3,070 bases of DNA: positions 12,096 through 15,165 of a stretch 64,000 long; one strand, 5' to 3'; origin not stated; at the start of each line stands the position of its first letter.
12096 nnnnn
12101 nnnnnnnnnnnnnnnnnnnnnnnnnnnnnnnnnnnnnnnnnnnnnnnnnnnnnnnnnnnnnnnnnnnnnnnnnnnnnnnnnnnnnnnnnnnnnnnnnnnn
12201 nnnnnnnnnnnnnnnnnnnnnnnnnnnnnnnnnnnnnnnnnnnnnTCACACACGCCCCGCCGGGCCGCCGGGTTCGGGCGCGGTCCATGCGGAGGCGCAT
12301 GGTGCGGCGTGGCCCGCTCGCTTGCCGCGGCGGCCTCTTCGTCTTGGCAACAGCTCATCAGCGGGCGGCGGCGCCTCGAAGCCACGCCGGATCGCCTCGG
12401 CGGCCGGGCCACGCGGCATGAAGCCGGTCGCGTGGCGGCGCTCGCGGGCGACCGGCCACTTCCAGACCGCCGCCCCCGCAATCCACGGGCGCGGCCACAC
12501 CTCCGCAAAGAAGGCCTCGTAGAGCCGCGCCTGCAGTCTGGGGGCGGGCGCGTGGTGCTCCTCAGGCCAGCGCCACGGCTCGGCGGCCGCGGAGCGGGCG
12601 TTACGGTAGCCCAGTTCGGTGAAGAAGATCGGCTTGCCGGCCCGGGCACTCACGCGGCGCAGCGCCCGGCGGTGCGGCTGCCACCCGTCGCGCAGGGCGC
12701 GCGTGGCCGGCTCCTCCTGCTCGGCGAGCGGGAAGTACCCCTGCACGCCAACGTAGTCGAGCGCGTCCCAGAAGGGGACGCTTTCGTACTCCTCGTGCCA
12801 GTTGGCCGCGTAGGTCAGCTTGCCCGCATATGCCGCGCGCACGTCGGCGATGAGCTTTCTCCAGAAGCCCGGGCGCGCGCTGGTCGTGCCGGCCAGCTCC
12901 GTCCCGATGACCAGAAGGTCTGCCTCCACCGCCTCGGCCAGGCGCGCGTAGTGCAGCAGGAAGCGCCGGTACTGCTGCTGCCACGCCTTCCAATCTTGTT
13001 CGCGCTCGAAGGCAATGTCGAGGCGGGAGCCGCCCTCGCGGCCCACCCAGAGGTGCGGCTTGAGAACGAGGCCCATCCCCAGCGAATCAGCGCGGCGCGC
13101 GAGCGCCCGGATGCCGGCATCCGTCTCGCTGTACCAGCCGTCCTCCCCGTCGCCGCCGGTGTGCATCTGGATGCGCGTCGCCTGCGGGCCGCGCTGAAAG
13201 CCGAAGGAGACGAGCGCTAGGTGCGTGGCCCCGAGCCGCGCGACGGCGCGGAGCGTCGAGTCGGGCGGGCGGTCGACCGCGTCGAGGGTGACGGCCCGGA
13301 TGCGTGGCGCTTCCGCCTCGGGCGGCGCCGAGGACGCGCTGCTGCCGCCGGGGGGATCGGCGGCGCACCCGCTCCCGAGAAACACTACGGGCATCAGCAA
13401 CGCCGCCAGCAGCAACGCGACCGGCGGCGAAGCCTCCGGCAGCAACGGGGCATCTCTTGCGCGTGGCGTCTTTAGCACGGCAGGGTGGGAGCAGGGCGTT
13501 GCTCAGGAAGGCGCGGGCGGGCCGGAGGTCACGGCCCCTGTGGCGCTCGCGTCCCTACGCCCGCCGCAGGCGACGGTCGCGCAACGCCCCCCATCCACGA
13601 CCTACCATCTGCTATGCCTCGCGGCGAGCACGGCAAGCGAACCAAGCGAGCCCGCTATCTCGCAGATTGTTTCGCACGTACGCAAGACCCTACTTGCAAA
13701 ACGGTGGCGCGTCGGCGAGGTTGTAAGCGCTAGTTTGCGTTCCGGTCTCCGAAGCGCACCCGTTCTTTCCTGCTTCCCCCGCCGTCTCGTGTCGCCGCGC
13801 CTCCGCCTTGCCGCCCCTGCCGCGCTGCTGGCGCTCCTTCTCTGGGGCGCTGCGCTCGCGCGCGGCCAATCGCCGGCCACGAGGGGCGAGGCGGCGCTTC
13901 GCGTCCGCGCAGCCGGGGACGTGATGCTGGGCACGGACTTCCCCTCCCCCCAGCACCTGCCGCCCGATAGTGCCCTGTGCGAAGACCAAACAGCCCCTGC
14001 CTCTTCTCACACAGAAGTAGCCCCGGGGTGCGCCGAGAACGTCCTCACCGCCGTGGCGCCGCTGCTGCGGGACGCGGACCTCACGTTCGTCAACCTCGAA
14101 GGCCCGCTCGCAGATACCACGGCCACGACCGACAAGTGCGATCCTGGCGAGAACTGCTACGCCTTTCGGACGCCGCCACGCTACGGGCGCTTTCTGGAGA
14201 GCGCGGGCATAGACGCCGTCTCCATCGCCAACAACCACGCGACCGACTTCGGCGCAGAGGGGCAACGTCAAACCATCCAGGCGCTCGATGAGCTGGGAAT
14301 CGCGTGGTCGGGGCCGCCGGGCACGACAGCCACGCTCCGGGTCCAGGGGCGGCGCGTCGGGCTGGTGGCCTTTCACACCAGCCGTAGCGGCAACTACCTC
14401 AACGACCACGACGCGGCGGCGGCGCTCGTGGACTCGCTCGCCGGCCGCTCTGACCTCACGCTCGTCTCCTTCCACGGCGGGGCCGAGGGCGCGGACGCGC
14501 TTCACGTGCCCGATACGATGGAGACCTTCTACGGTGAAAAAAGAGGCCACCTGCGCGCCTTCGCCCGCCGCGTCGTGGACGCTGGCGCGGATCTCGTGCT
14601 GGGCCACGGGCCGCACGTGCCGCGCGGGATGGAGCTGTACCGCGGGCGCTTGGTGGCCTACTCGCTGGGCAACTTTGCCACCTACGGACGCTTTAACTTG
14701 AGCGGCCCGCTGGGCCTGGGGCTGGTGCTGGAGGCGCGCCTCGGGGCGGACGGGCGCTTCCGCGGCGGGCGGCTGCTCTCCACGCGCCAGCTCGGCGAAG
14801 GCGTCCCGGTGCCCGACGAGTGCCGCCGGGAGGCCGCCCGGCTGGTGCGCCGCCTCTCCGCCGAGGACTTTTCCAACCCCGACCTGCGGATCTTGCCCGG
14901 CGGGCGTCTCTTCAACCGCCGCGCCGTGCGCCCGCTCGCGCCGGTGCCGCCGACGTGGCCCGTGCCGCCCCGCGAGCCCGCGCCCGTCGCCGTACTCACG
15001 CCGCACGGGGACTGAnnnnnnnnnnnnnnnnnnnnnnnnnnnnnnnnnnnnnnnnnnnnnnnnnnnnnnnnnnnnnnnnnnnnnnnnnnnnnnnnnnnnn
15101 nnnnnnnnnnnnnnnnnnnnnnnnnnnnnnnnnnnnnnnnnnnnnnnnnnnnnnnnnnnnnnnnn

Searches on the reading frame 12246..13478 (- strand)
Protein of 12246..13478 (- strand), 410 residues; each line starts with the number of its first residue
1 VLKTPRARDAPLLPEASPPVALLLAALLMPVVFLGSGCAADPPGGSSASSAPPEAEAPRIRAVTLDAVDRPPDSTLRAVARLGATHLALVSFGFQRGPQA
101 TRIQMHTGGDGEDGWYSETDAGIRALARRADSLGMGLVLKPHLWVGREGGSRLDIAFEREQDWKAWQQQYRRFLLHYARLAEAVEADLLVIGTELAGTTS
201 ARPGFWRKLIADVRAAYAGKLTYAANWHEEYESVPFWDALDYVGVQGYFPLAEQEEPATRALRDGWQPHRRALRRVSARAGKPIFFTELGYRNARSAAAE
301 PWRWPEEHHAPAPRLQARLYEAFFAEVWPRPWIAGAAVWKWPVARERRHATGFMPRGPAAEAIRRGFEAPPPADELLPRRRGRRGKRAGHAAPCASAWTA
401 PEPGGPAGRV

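Call 7: search_protein_families(library=pfam, proteins=[window:12246-13478:-])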
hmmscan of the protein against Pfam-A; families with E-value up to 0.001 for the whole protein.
window:12246-13478:- (410 aa): 2 families
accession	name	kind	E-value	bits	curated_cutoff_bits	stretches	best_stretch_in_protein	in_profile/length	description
PF22612.2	GH113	-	1.2e-50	172.9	27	1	75-348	20-275/289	Glycoside Hydrolase Family 113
PF13547.12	GTA_TIM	-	9.3e-09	35.5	27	1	169-232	2-76/299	GTA TIM-barrel-like domain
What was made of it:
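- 12246..13478 (-): GH113 glycoside hydrolase ORF, 410 aa, reading through into the SDR upstream flank. Pfam GH113, 1.2e-50 (call 7).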

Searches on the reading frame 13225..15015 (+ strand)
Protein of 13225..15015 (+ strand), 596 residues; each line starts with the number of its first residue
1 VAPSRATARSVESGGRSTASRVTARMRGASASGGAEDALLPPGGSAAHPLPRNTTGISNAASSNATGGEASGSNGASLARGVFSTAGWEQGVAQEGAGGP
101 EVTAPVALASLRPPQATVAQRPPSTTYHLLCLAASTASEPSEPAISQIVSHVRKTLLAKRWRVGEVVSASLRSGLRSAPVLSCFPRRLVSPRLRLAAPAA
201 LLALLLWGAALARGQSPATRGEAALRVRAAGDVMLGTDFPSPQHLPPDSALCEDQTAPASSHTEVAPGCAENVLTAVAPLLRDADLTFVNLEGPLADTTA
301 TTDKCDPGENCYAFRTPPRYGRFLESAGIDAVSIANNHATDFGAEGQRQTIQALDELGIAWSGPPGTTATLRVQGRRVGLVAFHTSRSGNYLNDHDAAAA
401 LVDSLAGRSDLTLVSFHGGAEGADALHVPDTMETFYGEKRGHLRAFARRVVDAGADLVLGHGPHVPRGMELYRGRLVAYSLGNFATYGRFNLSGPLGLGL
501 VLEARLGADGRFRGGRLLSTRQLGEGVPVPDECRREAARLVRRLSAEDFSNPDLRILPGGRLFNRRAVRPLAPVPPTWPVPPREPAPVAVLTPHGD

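Call 7: search_protein_families(library=pfam, proteins=[window:13225-15015:+])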
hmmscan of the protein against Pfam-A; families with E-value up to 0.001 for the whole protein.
window:13225-15015:+ (596 aa): 1 family
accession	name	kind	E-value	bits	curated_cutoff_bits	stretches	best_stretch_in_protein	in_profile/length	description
PF09587.15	PGA_cap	-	1.5e-45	156.1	27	1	228-485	3-252/255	Bacterial capsule synthesis protein PGA_cap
